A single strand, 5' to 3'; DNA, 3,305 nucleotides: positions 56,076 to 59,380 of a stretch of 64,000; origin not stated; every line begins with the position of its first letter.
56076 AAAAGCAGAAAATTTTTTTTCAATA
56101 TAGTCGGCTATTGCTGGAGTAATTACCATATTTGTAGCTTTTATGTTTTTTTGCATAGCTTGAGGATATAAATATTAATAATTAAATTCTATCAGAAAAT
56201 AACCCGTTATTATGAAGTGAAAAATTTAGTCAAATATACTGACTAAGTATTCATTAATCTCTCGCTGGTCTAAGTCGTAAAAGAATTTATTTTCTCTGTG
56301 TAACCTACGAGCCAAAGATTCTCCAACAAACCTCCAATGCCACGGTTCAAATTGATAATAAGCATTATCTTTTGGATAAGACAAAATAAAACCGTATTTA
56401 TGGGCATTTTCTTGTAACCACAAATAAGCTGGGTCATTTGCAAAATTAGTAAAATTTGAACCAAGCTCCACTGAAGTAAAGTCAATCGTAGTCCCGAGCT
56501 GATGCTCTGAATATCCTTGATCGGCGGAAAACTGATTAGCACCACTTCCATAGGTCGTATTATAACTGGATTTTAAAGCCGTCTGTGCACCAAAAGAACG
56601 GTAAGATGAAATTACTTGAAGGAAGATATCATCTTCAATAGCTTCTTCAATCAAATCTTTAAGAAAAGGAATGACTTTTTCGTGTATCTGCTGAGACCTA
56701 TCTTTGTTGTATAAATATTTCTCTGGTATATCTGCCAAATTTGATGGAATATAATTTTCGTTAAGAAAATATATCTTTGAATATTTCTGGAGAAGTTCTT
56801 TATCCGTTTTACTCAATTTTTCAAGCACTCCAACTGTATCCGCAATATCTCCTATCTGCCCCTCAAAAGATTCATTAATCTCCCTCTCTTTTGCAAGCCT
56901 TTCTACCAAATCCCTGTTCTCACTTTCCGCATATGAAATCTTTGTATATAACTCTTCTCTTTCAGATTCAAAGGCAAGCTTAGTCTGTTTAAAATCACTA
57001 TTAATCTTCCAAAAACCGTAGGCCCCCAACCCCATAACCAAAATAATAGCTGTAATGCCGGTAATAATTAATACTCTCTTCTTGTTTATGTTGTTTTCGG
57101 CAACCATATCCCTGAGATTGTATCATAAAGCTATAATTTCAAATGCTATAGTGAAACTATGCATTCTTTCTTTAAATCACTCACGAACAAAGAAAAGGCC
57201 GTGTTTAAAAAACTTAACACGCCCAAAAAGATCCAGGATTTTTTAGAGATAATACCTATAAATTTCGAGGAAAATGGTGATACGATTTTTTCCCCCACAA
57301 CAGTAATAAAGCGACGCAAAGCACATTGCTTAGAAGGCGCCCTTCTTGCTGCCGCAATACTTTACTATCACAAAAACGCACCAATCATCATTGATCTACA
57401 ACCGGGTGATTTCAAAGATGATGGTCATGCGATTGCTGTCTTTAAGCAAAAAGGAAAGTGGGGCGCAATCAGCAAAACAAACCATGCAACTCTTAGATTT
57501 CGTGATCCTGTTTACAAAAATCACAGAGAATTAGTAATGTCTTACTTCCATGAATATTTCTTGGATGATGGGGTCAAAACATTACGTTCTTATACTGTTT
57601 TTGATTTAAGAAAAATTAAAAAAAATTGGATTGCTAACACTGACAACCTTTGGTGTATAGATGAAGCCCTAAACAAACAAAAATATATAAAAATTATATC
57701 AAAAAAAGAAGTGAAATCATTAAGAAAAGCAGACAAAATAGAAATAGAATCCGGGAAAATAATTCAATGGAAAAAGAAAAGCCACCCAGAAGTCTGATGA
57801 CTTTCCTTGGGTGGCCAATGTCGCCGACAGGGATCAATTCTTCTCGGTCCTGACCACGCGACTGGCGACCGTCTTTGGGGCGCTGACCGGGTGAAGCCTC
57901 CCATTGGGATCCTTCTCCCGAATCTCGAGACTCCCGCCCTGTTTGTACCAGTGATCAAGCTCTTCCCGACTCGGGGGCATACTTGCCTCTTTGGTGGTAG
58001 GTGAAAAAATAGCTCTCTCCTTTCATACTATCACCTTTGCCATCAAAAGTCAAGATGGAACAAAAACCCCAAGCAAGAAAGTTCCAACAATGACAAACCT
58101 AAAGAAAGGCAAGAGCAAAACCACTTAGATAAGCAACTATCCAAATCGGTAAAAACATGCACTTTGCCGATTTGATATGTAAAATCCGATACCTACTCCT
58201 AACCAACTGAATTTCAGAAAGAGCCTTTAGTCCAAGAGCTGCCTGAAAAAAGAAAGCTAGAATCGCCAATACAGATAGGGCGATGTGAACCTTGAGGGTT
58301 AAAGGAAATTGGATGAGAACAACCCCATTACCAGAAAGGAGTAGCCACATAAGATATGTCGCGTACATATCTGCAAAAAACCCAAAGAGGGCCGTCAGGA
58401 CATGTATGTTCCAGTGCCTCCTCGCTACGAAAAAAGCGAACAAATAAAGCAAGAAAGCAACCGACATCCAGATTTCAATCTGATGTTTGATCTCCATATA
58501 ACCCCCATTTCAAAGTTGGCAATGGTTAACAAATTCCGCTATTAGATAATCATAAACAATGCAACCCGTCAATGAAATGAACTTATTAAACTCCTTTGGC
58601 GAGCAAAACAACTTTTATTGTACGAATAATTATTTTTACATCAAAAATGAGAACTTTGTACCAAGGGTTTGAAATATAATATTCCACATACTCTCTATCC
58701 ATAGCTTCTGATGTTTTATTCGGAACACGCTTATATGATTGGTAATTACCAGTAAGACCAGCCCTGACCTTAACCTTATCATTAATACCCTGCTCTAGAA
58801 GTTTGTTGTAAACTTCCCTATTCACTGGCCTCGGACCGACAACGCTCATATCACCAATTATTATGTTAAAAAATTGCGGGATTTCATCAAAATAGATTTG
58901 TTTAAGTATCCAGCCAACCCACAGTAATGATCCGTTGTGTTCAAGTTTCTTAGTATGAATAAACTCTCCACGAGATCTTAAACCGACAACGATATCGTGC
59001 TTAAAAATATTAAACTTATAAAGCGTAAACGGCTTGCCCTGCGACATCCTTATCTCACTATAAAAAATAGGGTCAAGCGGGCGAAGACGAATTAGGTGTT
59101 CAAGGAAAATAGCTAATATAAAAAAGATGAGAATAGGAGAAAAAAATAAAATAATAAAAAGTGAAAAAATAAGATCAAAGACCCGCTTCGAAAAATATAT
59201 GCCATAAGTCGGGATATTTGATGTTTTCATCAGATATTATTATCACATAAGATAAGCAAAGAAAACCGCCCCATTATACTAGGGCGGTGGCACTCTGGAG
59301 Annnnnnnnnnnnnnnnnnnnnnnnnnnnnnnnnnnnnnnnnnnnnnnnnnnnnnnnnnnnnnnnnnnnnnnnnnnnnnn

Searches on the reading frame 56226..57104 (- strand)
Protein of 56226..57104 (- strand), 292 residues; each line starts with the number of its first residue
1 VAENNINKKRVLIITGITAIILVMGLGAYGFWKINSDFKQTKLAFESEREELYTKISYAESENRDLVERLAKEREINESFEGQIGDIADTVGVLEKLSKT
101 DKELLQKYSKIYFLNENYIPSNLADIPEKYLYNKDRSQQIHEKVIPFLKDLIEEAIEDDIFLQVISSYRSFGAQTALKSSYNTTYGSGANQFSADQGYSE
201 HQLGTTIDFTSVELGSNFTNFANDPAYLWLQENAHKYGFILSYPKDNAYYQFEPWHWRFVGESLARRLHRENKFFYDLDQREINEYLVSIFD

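Call 94: search_protein_families(library=pfam, proteins=[window:56226-57104:-], max_evalue=0.01)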
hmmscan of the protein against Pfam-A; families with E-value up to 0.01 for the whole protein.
window:56226-57104:- (292 aa): 1 family
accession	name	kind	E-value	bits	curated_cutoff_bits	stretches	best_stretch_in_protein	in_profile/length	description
PF02557.22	VanY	-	2.4e-31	108.7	25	1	139-261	3-131/132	D-alanyl-D-alanine carboxypeptidase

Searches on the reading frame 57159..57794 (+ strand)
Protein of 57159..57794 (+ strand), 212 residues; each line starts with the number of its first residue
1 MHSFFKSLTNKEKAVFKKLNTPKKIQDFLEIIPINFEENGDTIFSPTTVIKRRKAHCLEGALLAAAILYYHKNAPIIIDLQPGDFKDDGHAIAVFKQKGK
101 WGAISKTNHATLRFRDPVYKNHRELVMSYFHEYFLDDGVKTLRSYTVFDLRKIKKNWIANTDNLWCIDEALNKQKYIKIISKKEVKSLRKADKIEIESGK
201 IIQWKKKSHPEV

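Call 94: search_protein_families(library=pfam, proteins=[window:57159-57794:+], max_evalue=0.01)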
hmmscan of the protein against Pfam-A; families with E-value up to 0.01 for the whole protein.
window:57159-57794:+ (212 aa): 1 family
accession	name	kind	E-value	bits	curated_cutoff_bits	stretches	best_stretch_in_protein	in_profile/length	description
PF04473.18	DUF553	-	0.0037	17.2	20.5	1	35-97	46-104/140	Transglutaminase-like domain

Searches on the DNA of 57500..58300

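Call 60: search_rna_families(source=window, start=57500, end=58300, threshold=evalue, max_evalue=1)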
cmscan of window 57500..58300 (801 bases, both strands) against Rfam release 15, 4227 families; matches with E-value up to 1: 0.
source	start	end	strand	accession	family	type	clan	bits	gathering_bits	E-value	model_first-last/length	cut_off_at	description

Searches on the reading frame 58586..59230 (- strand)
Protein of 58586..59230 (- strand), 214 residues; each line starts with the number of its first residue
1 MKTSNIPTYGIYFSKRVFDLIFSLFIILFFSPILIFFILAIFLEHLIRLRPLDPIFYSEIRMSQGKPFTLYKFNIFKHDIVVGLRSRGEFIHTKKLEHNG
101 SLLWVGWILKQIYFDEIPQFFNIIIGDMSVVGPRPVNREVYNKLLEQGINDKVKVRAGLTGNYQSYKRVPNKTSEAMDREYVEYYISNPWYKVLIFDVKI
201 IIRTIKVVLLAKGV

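Call 89: find_related_loci(query=window:58586-59230:-, collection=metagenome_contigs, flank=8000)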
Query window:58586-59230:- (214 aa) in metagenome_contigs; peptide patterns used: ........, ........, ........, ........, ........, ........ (x = any residue, [..] = any of these).
254 stretches matched a pattern; 4 encode a relative of the query (tblastn E <= 1e-3); 4 distinct loci.
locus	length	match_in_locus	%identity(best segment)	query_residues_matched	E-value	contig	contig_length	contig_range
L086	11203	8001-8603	52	14-214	3e-70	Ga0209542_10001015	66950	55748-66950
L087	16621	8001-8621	49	11-214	1e-64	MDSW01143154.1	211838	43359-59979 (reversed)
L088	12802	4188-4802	29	15-209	7e-13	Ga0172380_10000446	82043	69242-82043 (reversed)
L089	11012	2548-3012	25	46-214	3e-7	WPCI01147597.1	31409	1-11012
